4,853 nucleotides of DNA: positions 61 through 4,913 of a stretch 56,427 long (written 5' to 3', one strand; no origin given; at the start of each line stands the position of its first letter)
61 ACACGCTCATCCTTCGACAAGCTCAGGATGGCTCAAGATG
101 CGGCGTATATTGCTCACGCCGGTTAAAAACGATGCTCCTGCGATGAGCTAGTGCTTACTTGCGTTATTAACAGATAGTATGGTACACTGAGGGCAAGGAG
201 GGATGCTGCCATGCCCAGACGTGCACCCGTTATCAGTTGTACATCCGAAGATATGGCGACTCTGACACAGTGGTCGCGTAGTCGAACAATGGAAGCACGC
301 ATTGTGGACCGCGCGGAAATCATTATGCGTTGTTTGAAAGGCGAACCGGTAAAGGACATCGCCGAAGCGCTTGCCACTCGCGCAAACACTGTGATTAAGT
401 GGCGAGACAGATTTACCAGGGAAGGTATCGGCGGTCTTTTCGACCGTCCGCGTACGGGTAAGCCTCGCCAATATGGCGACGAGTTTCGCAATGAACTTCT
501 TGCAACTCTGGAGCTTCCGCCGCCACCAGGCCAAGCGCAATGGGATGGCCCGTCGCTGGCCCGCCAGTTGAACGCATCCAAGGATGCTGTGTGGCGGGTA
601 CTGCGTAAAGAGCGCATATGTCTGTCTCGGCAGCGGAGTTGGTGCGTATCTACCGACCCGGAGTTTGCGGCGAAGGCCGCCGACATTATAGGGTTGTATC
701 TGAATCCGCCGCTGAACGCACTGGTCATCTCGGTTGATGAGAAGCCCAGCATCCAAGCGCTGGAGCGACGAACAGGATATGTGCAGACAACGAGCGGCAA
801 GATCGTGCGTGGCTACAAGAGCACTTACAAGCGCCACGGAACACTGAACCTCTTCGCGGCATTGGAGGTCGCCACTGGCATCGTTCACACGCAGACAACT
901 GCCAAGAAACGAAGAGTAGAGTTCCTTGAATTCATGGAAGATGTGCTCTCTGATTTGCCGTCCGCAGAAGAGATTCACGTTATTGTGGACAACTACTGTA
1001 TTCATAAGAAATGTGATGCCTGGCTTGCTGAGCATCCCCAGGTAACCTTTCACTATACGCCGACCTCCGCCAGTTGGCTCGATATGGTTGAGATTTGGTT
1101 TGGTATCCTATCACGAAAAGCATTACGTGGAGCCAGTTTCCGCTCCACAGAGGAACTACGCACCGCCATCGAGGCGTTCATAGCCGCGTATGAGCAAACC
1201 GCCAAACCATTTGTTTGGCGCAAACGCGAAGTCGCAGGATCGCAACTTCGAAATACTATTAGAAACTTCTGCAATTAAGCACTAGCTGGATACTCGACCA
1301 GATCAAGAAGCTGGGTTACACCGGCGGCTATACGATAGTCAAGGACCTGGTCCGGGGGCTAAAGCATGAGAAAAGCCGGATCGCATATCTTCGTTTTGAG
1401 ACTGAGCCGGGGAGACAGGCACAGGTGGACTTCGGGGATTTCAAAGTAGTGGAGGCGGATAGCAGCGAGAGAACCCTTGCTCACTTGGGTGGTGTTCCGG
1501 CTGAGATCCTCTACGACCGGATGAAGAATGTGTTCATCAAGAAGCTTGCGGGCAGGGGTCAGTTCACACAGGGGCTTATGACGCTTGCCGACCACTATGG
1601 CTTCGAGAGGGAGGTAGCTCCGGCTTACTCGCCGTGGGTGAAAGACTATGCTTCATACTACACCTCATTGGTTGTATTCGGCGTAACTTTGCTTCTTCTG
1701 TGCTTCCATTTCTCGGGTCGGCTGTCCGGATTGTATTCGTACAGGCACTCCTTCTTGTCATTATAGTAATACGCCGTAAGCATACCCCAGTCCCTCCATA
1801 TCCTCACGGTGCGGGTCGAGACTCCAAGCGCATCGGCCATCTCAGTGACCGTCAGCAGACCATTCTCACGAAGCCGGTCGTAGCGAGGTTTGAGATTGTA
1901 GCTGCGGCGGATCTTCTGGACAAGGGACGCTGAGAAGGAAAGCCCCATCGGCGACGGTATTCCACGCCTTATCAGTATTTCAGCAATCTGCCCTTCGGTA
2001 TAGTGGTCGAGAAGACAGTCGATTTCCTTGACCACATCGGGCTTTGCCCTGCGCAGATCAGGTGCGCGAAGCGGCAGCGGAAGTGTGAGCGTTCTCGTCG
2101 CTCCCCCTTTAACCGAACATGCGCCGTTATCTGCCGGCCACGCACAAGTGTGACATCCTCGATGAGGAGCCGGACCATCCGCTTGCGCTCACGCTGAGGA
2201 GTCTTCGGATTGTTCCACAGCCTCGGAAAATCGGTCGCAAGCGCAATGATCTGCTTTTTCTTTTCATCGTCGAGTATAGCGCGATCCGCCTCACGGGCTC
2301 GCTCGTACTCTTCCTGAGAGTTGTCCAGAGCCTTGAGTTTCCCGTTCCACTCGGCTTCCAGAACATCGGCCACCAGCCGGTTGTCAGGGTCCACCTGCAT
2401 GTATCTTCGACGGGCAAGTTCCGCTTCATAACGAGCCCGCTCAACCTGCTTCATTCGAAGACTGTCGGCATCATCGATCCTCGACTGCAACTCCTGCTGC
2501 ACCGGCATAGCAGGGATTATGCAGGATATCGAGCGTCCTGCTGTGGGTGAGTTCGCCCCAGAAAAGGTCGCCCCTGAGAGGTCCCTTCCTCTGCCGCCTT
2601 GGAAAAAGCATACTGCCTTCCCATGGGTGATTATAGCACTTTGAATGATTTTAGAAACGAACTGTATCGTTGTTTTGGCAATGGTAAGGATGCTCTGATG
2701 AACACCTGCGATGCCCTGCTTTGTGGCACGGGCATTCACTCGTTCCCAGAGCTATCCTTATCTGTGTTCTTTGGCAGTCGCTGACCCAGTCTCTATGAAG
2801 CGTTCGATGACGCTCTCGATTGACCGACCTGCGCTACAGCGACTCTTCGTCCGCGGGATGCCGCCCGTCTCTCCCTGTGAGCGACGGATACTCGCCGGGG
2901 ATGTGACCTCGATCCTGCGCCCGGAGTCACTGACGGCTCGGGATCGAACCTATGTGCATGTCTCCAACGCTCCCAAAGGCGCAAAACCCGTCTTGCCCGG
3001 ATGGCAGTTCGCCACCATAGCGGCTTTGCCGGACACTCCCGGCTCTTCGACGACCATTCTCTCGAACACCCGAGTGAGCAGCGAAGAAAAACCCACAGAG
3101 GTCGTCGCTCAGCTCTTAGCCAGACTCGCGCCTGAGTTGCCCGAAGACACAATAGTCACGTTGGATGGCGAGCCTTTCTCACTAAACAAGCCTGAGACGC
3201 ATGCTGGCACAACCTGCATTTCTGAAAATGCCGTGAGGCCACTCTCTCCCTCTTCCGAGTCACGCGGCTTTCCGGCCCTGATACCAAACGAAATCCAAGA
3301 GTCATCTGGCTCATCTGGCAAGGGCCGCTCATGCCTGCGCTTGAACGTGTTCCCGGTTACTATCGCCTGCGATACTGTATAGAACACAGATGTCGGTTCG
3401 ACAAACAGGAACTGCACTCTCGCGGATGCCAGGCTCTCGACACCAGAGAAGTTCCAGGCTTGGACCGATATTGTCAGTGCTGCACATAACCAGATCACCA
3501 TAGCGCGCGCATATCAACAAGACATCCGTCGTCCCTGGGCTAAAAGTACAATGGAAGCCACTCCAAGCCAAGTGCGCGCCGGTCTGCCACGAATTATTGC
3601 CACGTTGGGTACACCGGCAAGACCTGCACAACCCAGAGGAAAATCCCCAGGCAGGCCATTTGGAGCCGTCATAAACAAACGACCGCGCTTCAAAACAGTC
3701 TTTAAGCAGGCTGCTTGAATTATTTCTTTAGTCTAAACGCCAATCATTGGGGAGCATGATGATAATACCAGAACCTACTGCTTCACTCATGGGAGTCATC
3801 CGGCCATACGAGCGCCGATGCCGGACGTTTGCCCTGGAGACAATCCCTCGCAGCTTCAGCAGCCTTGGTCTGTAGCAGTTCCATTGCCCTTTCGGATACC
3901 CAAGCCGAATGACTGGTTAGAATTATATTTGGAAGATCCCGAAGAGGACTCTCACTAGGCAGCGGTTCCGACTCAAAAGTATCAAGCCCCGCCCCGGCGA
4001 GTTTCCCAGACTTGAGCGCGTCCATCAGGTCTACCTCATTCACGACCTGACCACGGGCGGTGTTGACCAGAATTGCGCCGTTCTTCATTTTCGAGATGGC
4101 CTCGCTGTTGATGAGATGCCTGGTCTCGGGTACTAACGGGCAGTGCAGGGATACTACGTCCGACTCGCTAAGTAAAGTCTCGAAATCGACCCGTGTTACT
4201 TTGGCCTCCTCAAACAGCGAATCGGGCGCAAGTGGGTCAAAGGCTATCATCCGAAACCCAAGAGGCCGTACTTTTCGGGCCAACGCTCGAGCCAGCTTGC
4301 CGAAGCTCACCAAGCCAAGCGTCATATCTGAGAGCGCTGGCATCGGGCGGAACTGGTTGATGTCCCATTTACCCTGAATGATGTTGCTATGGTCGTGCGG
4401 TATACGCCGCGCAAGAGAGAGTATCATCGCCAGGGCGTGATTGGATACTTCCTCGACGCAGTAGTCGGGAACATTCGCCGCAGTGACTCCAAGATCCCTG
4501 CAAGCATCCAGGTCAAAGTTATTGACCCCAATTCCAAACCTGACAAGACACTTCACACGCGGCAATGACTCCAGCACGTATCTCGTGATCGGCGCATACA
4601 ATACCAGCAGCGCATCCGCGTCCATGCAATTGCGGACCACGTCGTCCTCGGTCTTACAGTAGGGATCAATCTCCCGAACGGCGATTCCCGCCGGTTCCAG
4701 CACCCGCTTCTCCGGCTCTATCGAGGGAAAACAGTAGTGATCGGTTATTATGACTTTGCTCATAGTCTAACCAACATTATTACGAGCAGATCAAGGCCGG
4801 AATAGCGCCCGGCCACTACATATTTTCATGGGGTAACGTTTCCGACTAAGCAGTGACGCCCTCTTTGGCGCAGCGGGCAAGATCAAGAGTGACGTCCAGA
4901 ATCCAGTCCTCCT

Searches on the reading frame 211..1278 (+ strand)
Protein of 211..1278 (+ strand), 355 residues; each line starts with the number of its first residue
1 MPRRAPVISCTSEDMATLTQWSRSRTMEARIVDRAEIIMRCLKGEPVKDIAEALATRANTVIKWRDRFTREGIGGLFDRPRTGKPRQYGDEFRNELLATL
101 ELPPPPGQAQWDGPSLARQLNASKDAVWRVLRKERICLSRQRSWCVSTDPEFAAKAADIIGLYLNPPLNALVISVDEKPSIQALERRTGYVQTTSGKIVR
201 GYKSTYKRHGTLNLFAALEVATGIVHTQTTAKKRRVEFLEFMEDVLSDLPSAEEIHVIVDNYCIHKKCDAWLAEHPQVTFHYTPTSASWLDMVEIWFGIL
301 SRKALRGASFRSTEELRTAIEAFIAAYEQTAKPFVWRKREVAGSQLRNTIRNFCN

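Call 42: search_protein_families(library=pfam, proteins=[window:211-1278:+], max_evalue=0.001)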
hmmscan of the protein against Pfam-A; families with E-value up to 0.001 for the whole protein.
window:211-1278:+ (355 aa): 6 families
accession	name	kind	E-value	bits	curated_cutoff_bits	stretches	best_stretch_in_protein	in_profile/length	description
PF13358.12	DDE_3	-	2.3e-19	70.1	28.6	1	186-317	14-146/146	DDE superfamily endonuclease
PF13565.12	HTH_32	-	1.8e-13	51.2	33.7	1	60-131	1-73/73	Homeodomain-like domain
PF13551.12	HTH_29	-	4.5e-11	43.1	28.1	1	34-86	1-54/64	Winged helix-turn helix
PF13384.12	HTH_23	-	7.9e-10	38.7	24.6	1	29-76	2-49/50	Homeodomain-like domain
PF13518.12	HTH_28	-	5.2e-08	33.3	25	1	34-81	2-49/52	Helix-turn-helix domain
PF13542.12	HTH_Tnp_ISL3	-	0.00029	20.7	27.4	0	35-64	18-46/51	Helix-turn-helix domain of transposase family ISL3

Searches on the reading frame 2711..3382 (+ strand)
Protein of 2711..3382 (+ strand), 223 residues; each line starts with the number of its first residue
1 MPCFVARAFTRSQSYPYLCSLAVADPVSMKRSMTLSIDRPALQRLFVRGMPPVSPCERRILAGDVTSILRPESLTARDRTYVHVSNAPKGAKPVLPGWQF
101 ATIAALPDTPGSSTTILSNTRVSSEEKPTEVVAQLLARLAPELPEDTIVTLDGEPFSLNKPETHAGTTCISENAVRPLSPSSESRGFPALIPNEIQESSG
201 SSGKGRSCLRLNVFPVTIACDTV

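Call 42: search_protein_families(library=pfam, proteins=[window:2711-3382:+], max_evalue=0.001)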
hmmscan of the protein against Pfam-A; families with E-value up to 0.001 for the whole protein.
window:2711-3382:+ (223 aa): 1 family
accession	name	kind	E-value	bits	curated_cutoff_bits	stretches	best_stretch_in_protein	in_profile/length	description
PF13546.12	DDE_5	-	7.7e-06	26.1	27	1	39-153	59-185/272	DDE superfamily endonuclease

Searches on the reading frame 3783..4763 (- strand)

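Call 31: search_protein_families(library=pfam, proteins=[window:3783-4763:-], max_evalue=0.001)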
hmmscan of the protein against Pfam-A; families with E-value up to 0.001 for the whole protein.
window:3783-4763:- (326 aa): 2 families
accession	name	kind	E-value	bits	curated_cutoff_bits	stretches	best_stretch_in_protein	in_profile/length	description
PF02826.25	2-Hacid_dh_C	-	3.2e-57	193.2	25.1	1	111-287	1-178/178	D-isomer specific 2-hydroxyacid dehydrogenase, NAD binding domain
PF00389.36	2-Hacid_dh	-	1.6e-21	76.8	24.6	1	36-318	27-133/134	D-isomer specific 2-hydroxyacid dehydrogenase, catalytic domain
